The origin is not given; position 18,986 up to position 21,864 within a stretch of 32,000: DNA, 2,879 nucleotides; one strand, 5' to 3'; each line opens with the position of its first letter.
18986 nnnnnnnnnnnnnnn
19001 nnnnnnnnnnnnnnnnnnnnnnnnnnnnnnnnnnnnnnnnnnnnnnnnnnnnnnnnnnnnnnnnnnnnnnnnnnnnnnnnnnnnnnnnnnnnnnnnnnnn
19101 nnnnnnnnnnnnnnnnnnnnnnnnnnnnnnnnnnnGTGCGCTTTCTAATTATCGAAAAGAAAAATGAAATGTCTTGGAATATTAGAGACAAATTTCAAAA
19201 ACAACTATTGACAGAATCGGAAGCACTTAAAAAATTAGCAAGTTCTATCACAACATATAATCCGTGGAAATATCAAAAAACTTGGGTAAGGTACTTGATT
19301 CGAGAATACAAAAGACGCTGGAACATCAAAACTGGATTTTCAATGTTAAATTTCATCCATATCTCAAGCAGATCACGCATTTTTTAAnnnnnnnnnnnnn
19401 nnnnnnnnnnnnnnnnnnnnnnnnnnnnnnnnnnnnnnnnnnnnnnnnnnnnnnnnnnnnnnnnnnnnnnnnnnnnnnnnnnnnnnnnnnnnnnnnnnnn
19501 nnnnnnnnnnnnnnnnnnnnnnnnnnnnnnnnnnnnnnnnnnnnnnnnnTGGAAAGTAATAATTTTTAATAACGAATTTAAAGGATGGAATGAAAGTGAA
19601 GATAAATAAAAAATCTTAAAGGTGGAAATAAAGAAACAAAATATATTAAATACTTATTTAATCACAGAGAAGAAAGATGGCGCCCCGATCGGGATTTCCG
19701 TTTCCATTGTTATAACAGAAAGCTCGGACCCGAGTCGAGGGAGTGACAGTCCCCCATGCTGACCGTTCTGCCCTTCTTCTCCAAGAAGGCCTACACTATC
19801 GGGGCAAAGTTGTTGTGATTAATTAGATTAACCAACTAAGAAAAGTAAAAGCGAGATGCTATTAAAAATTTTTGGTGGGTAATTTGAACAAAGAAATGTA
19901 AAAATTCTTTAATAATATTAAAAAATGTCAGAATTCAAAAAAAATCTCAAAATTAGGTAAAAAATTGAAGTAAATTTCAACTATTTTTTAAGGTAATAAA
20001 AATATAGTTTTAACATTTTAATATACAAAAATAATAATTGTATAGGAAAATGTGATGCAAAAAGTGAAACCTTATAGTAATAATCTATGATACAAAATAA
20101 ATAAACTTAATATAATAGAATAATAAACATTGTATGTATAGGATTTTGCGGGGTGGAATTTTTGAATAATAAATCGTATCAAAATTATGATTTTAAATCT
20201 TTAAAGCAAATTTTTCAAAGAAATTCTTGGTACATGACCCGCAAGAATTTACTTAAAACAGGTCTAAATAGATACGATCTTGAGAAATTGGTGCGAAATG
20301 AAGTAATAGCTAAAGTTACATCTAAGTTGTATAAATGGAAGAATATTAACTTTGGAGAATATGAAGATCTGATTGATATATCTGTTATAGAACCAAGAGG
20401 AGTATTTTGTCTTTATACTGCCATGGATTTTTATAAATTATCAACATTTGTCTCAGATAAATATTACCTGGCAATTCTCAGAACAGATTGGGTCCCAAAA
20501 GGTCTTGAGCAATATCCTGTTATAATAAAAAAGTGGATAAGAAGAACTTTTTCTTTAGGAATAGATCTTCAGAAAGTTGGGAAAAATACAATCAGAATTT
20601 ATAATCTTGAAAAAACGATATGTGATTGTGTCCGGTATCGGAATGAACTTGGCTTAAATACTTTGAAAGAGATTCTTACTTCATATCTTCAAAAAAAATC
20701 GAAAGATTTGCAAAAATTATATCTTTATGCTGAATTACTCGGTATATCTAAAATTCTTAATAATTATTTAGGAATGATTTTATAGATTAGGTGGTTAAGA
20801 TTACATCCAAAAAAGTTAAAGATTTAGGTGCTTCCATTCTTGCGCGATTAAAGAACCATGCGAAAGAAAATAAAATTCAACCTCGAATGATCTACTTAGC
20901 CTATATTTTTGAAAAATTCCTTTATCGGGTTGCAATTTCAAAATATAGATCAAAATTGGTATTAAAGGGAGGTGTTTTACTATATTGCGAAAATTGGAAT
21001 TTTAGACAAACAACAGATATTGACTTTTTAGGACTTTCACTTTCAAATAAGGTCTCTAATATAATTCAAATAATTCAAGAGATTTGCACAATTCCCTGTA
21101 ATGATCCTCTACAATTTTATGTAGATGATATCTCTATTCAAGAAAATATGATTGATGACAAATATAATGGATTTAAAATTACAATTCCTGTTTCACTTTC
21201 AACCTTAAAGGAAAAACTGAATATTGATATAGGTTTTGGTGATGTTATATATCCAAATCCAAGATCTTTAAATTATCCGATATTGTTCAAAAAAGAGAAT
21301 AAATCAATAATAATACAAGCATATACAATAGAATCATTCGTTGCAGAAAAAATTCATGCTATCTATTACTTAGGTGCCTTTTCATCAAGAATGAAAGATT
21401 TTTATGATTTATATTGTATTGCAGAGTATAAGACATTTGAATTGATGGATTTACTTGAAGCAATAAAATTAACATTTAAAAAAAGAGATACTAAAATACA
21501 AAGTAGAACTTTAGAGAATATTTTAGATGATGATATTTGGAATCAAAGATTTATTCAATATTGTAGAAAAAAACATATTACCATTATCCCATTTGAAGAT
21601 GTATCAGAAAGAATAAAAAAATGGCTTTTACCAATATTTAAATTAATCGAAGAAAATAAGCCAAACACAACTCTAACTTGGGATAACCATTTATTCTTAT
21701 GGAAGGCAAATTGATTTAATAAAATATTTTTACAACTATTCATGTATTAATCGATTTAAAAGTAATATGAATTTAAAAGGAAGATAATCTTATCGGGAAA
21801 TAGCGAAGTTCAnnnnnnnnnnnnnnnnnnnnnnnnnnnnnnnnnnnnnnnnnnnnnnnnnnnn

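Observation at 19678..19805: tRNA-Asp with two non-canonical introns (D-loop and T-loop 59/60) and none at 37/38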

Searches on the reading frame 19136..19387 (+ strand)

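Call 20: search_protein_families(library=pfam, proteins=[window:19136-19387:+], max_evalue=0.01)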
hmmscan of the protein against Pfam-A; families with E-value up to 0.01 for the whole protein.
window:19136-19387:+ (83 aa): 0 families

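Call 45: search_protein_families(library=phrogs, proteins=[window:19136-19387:+], max_evalue=1)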
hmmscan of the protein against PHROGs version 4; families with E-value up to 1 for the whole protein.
window:19136-19387:+ (83 aa): 1 family
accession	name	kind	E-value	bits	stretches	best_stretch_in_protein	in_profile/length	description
phrog_3571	-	unknown function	0.072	14.1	1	41-68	27-54/71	-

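Call 46: search_protein_families(library=pfam, proteins=[window:19136-19387:+], max_evalue=10)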
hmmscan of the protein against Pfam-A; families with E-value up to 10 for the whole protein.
window:19136-19387:+ (83 aa): 1 family
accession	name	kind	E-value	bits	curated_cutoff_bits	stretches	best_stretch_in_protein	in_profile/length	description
PF00233.25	PDEase_I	-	0.12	12.5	24.8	1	6-61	129-183/238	3'5'-cyclic nucleotide phosphodiesterase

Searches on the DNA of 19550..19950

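Call 5: search_rna_families(source=window, start=19550, end=19950, threshold=evalue, max_evalue=10, show_alignments=5)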
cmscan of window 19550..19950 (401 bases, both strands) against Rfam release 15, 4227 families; matches with E-value up to 10: 1.
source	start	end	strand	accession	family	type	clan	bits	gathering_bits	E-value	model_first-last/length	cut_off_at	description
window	19623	19707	+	RF00099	SNORD22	Gene; snRNA; snoRNA; CD-box;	-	13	50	6.7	1-126/126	no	Small nucleolar RNA SNORD22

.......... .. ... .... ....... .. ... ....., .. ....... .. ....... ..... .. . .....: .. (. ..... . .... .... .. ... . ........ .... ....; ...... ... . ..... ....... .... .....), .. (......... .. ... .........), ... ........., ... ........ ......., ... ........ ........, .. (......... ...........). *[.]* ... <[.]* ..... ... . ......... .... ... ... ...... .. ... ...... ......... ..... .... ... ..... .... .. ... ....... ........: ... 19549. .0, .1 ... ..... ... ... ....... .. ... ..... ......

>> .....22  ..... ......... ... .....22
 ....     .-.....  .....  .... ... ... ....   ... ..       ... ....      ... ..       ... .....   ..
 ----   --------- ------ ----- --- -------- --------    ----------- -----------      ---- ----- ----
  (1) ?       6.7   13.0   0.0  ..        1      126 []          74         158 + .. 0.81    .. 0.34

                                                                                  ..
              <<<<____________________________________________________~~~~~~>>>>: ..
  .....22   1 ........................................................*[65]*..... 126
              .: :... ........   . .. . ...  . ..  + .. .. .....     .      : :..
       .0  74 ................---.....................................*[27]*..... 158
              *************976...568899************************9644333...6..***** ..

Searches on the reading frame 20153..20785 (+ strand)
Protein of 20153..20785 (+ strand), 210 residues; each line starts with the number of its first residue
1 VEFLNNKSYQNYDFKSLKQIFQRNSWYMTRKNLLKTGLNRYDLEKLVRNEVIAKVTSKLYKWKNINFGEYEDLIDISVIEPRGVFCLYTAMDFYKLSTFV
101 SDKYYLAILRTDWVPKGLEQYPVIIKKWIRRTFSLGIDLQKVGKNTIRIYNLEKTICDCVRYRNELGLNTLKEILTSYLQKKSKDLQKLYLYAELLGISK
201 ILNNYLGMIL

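Call 20: search_protein_families(library=pfam, proteins=[window:20153-20785:+], max_evalue=0.01)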
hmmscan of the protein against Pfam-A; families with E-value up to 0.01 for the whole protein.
window:20153-20785:+ (210 aa): 0 families

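Call 45: search_protein_families(library=phrogs, proteins=[window:20153-20785:+], max_evalue=1)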
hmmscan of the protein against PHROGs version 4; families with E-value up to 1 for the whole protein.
window:20153-20785:+ (210 aa): 1 family
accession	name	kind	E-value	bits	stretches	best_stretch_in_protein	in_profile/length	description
phrog_21215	-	unknown function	0.42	11.6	0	29-66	26-65/69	-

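Call 46: search_protein_families(library=pfam, proteins=[window:20153-20785:+], max_evalue=10)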
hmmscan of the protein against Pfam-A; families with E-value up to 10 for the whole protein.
window:20153-20785:+ (210 aa): 2 families
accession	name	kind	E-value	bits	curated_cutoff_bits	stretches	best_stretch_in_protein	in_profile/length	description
PF11732.13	Thoc2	-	0.082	13.4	27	1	148-185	22-59/76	Transcription- and export-related complex subunit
PF12496.13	BNIP2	-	0.28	12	27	1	45-81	87-123/137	Bcl2-/adenovirus E1B nineteen kDa-interacting protein 2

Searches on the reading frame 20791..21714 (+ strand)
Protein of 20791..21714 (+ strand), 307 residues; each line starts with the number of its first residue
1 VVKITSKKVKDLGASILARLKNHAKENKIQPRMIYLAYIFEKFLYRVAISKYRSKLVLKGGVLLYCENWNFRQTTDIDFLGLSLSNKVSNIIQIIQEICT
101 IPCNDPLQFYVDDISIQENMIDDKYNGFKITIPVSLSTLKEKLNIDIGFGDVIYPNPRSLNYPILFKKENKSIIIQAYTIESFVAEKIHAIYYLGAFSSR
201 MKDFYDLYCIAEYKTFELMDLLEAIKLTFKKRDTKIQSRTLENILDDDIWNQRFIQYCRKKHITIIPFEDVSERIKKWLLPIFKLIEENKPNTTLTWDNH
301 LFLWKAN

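Call 20: search_protein_families(library=pfam, proteins=[window:20791-21714:+], max_evalue=0.01)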
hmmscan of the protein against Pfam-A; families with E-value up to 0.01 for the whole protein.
window:20791-21714:+ (307 aa): 1 family
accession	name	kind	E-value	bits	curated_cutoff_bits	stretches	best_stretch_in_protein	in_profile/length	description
PF08843.17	AbiEii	-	1.4e-37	130.4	22.5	1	43-259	2-221/238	Nucleotidyl transferase AbiEii toxin, Type IV TA system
